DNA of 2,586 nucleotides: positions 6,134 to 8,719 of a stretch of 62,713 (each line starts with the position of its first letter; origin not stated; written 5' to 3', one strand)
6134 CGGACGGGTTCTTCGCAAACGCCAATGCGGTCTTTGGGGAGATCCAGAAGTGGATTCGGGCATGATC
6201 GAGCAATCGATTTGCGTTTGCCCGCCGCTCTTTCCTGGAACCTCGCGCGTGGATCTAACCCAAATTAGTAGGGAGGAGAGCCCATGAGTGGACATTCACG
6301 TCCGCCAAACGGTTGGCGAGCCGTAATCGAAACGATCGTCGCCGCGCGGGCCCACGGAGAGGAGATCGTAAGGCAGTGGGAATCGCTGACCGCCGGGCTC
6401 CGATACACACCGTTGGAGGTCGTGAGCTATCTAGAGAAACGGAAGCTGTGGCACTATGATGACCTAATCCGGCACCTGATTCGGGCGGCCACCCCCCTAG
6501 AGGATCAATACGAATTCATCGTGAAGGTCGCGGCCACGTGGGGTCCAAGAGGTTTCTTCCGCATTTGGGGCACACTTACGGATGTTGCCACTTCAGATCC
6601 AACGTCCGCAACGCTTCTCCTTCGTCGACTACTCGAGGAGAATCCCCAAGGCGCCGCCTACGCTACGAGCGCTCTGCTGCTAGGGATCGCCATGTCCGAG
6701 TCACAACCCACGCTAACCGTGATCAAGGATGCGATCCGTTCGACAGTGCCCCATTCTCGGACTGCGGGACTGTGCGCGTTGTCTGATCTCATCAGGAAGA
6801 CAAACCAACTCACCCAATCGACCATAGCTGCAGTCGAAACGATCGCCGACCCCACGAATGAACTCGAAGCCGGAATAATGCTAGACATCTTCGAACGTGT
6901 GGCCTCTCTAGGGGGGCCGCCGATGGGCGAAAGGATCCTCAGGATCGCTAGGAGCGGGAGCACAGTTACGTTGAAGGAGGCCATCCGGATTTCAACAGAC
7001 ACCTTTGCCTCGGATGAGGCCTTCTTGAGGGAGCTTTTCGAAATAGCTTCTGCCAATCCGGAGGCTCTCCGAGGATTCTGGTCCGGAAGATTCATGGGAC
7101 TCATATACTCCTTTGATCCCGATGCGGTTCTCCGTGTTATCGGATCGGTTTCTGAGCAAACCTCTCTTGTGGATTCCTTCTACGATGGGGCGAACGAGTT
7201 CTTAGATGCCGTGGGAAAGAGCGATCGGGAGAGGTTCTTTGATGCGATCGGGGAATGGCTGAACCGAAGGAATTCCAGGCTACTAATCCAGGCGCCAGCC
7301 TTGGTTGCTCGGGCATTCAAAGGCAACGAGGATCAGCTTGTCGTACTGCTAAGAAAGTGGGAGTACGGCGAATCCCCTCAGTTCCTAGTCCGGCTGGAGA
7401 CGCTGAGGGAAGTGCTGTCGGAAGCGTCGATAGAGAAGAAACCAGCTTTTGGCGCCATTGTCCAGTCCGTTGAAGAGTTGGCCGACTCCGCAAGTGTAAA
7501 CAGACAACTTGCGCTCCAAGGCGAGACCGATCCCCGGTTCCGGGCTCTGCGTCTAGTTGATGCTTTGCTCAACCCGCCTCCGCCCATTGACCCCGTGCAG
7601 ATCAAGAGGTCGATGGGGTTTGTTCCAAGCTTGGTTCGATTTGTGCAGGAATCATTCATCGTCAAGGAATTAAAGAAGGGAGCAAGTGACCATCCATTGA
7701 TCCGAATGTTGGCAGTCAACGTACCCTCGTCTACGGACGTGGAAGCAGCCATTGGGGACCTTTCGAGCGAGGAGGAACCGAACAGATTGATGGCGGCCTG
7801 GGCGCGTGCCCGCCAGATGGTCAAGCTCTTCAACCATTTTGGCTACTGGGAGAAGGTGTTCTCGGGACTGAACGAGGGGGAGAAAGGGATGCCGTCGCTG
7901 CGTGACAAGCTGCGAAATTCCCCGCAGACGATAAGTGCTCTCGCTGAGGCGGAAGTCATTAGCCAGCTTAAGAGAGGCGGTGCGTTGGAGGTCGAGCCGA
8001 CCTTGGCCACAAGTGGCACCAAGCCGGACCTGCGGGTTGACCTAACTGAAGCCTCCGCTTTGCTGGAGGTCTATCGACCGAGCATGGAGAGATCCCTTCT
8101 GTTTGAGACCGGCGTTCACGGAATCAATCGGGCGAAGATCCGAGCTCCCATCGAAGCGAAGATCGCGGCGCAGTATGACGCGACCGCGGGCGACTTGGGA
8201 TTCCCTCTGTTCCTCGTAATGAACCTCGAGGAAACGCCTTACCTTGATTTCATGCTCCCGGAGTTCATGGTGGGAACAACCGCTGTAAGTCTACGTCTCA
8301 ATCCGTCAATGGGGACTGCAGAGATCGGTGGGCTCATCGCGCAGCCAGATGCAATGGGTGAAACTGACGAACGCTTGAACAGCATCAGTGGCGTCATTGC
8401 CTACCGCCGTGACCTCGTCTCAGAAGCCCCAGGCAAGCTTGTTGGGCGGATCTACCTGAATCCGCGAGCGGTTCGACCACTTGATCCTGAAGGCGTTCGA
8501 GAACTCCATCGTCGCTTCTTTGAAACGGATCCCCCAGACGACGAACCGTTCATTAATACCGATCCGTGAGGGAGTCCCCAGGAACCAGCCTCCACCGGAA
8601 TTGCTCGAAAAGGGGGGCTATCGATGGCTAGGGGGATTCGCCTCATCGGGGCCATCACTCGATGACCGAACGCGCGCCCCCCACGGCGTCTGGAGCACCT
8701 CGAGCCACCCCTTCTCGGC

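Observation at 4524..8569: Candidate undescribed nuclease-based (defence-like) module: Csa3/CARF-like regulator divergent from a three-gene operon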

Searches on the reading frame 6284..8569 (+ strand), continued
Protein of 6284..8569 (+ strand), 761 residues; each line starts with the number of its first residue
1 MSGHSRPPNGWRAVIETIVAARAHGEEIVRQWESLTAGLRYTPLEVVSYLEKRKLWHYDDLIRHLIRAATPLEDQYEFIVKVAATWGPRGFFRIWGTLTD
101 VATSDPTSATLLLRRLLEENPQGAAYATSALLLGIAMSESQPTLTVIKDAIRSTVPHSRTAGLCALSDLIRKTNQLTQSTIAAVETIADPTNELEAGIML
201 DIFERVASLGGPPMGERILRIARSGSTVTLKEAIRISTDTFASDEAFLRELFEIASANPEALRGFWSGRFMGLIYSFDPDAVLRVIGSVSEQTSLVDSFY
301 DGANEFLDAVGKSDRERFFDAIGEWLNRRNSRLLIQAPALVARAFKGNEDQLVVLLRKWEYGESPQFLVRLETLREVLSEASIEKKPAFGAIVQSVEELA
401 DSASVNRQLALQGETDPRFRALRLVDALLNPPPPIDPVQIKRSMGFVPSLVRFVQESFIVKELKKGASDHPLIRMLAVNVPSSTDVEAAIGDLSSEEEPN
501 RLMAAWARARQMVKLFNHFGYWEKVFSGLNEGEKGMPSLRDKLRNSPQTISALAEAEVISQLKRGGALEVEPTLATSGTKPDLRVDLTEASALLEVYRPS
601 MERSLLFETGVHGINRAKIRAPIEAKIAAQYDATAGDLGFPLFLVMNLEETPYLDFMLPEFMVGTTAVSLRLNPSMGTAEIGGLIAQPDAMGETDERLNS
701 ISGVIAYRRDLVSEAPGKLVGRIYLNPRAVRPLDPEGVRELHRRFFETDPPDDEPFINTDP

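Call 110: search_solved_structures(query=A6, max_evalue=1)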
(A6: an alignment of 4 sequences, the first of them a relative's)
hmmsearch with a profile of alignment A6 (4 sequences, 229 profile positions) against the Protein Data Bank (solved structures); distinct sequences matched with E-value up to 1: 27.
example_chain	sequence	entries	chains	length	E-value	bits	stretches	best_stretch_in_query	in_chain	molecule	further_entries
8oix_H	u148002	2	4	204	0.00072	22.6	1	5-163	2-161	Proteasome subunit beta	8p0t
6qm7_B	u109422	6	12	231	0.007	19.3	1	9-165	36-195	Proteasome alpha2 chain | Proteasome subunit alpha type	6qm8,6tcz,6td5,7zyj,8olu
9f9p_B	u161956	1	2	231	0.011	18.7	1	9-165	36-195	Proteasome subunit alpha type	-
9f9t_B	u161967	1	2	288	0.019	17.9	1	9-165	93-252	Proteasome 20S B subunit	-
3h4p_A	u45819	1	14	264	0.038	16.9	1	6-62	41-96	Proteasome subunit alpha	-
5fmg_N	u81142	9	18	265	0.069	16.1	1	6-80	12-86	PROTEASOME SUBUNIT BETA TYPE | 20S proteasome beta-7 subunit | Proteasome subunit beta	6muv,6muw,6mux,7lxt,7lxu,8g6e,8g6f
8w2f_N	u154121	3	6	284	0.079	15.9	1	6-80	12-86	Proteasome subunit beta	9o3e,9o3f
9q6f_N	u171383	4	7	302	0.09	15.7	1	6-80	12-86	Proteasome subunit beta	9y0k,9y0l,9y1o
4v7o_AH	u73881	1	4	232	0.14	15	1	10-71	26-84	Proteasome component Y13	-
3oeu_B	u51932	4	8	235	0.15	15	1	10-71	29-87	Proteasome component Y13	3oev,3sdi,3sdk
6ef1_C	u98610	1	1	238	0.15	15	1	10-71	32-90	Proteasome subunit alpha type-3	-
9jwo_A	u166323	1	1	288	0.15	14.9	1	31-115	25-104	MSD1-apo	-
6fvw_c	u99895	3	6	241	0.16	14.9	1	10-71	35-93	Proteasome subunit alpha type-3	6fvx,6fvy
6ef2_C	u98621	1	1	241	0.16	14.9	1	10-71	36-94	Proteasome subunit alpha type-3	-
1g65_B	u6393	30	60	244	0.16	14.9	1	10-71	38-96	Proteasome component Y13 | 20S PROTEASOME | PRE9 isoform 1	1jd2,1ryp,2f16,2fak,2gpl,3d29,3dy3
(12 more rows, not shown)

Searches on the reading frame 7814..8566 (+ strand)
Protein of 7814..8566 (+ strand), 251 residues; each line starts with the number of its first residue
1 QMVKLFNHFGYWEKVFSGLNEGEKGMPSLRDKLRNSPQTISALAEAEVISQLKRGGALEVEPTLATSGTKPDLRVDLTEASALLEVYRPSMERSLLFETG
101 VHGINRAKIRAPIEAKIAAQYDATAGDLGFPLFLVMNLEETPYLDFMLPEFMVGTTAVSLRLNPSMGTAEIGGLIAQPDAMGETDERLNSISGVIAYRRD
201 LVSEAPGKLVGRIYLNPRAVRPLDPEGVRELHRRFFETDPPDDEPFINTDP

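Call 64: search_solved_structures(query=A3, max_evalue=10)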
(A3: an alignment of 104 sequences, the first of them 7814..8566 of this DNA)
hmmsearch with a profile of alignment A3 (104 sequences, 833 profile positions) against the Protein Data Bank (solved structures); distinct sequences matched with E-value up to 10: 93 (the best 60 are shown).
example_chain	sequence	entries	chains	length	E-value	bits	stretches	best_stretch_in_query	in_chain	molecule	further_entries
9sah_A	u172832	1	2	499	7.1e-21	77.2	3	108-363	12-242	E4-NB2 synthetic fusion protein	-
6fsq_A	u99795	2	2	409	5.7e-17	64.3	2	98-291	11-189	alphaRep A3_bGFPD | A3_bGFPD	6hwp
6ft5_A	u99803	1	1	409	1.9e-16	62.6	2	98-291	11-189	alphaRep A3_A3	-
4xl5_C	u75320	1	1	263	1.9e-15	59.3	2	108-279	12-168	bGFP-A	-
4zv6_A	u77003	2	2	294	2.5e-14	55.5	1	108-383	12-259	AlphaRep-7 | alpha-Rep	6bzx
6gwc_C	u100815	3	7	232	9.5e-12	47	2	141-280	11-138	iE5 ALPHAREP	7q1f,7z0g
9rhz_A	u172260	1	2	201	2e-09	39.3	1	108-291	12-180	ALPHAREP bE5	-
5dcq_A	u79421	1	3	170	8.3e-09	37.3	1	141-291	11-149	artificial repeat proteins (alphaREP3)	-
7p0h_A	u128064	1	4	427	2e-08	36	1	99-289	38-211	Helicobacter pylori ComF fused to an artificial alphaREP crystallization helper (named B2)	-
8aw4_A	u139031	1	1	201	2.5e-08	35.7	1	108-291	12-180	ALPHAREP bB-E3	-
2db0_A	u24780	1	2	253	1e-07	33.7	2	210-326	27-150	253aa long hypothetical protein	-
3ltm_A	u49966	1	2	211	1e-07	33.7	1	123-249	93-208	Alpha-Rep4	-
3ltj_A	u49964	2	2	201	2.1e-07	32.7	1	108-291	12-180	AlphaRep-4 | bA3-2: binder of A3 protein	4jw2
5vhf_U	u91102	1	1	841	3.3e-07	32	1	100-265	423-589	26S proteasome non-ATPase regulatory subunit 1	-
5vfp_U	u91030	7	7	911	4.6e-07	31.5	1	100-264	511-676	26S proteasome non-ATPase regulatory subunit 1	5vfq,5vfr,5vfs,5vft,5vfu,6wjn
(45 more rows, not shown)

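Call 67: predict_structure(alignment_id=A3)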
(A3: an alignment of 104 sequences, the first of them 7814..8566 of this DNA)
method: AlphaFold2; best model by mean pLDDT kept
length: 251 residues; sequences in the alignment: 104
mean_pLDDT: 90.0   pTM: 0.87
mean pLDDT of the five models: 90.0, 88.7, 88.7, 88.6, 88.6
residues with pLDDT >= 90: 182; 70-90: 51; 50-70: 13; < 50: 5
segments of 3 or more residues with pLDDT < 50: 248-251
pLDDT, mean of each block of 10 residues (from residue 1): 67 94 96 95 97 95 87 97 96 89 87 88 73 96 91 95 96 94 92 96 88 95 96 94 63 44
secondary structure, 60 per line:
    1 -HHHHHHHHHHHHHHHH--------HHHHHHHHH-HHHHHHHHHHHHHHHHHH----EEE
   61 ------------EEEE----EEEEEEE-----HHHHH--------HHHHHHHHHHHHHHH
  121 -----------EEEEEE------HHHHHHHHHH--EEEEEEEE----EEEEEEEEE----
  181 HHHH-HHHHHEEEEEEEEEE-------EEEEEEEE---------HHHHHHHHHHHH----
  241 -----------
elements in order: H2-17 H26-34 H36-53 E58-60 E73-76 E81-87 H93-97 H106-120 E132-137 H144-153 E156-163 E168-176 H181-184 H186-190 E191-200 E208-215 H225-236

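Call 69: fold_search(model_id=the predicted structure, library=pdb)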
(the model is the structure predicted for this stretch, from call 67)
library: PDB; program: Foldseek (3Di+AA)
matches with E <= 10: 557; with E <= 0.001: 0
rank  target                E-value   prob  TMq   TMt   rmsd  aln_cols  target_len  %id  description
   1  4dav_A                8.3e-03  0.85  0.27  0.29  11.1       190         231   13  The structure of Pyrococcus Furiosus SfsA in complex with DNA (released 2014-10-01)
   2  3c25_B                1.5e-02  0.66  0.27  0.21  12.9       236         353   11  Crystal Structure of NotI Restriction Endonuclease Bound to Cognate DNA (released 2008-02-12)
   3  4ic1_D                1.7e-02  0.47  0.24  0.28  14.8       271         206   10  Crystal structure of SSO0001 (released 2013-01-16)
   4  3c25_A                2.1e-02  0.54  0.28  0.22  13.9       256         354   13  Crystal Structure of NotI Restriction Endonuclease Bound to Cognate DNA (released 2008-02-12)
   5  9dou_A                6.7e-02  0.54  0.23  0.08   9.4       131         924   18  Taeniopygia guttata R2 retrotransposon (R2Tg) initiating target-primed reverse transcription (released 2025-05-21)
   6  4i1t                  6.7e-02  0.28  0.21  0.27   9.3       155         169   12  Crystal structure of the cap-snatching endonuclease from Pichinde virus (released 2014-02-26)
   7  6p4w_B                7.5e-02  0.80  0.21  0.15   5.3       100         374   11  XPB helicase in a complex with truncated Bax1 from Sulfurisphaera tokodaii at 2.96 Angstrom resolution (released 2020-06-03)
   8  2p14                  9.1e-02  0.38  0.19  0.24   9.2       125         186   15  Crystal structure of small subunit (R.BspD6I2) of the heterodimeric restriction endonuclease R.BspD6I (released 2008-03-11)
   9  3bvq_B                9.1e-02  0.15  0.23  0.18  16.5       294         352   12  Crystal Structure of Apo NotI Restriction Endonuclease (released 2008-01-22)
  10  6krd_b                1.4e-01  0.04  0.12  0.08  21.5       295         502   12  TRiC at 0.05 mM ADP-AlFx, Conformation 4, 0.05-C4 (released 2019-09-18)
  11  6p4w_D                1.5e-01  0.60  0.20  0.14   6.5       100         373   12  XPB helicase in a complex with truncated Bax1 from Sulfurisphaera tokodaii at 2.96 Angstrom resolution (released 2020-06-03)
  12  2xi5_A                1.6e-01  0.18  0.21  0.25  17.6       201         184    7  N-terminal endonuclease domain of La Crosse virus L-protein (released 2010-10-06)
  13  8z4i_A                2.0e-01  0.57  0.25  0.17   6.0       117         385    9  crystal structure of Cdn1 in complex with cA3 (released 2026-02-04)
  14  1vsr                  2.0e-01  0.38  0.20  0.34   6.7        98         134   20  VERY SHORT PATCH REPAIR (VSR) ENDONUCLEASE FROM ESCHERICHIA COLI (released 1999-10-27)
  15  5t2t_A                2.1e-01  0.11  0.18  0.22  10.3       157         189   15  Crystal structure of Lymphocytic choriomeningitis mammarenavirus endonuclease bound to compound L742001 (released 2017-09-13)
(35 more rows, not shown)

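Call 96: fold_search(model_id=the predicted structure, library=viral)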
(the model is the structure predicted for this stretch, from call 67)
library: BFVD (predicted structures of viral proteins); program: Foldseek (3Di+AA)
matches with E <= 10: 737; with E <= 0.001: 1
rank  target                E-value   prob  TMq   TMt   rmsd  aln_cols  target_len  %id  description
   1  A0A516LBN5            8.8e-05  0.99  0.30  0.34  15.6       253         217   14  (no name in the UniProt tables at hand)
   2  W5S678                6.8e-03  1.00  0.24  0.22   6.9        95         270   20  Group I intron putative endonuclease [Pithovirus sibericum]
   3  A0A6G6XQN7            9.9e-03  0.69  0.22  0.15  15.4       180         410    9  (no name in the UniProt tables at hand)
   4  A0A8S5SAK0            1.1e-02  0.82  0.27  0.19  11.9       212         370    9  Competence protein [Siphoviridae sp. ctgaY24]
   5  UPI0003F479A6         1.4e-02  0.41  0.18  0.20  12.0       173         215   15  (no name look-up for this kind of identifier)
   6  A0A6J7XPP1            1.6e-02  0.23  0.19  0.18  13.5       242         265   10  Exodeoxyribonuclease 8, PDDEXK-like domain containing protein [uncultured Caudovirales phage]
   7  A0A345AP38            1.8e-02  0.97  0.21  0.17   6.9        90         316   13  (no name in the UniProt tables at hand)
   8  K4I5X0                1.8e-02  0.63  0.18  0.21  12.4       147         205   12  Uncharacterized protein [Salmonella phage STML-198]
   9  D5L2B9                1.9e-02  0.97  0.26  0.35   6.0       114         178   12  Restriction endonuclease type IV Mrr domain-containing protein [uncultured virus]
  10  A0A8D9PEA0            1.9e-02  0.87  0.21  0.28   9.3       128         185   12  Endonuclease Like Protein [Bacteriophage sp.]
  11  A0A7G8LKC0            2.1e-02  0.85  0.24  0.25   9.9       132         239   14  (no name in the UniProt tables at hand)
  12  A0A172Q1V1            2.2e-02  0.54  0.19  0.25  13.4       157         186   11  Uncharacterized protein [Escherichia phage MX01]
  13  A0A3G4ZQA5            2.8e-02  0.90  0.26  0.14   9.8       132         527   16  DUF2726 domain-containing protein [Barrevirus sp.]
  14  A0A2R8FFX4            3.2e-02  0.41  0.21  0.12  13.8       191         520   14  Endonuclease [Brazilian cedratvirus IHUMI]
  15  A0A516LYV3            3.2e-02  0.16  0.16  0.14  16.2       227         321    8  (no name in the UniProt tables at hand)
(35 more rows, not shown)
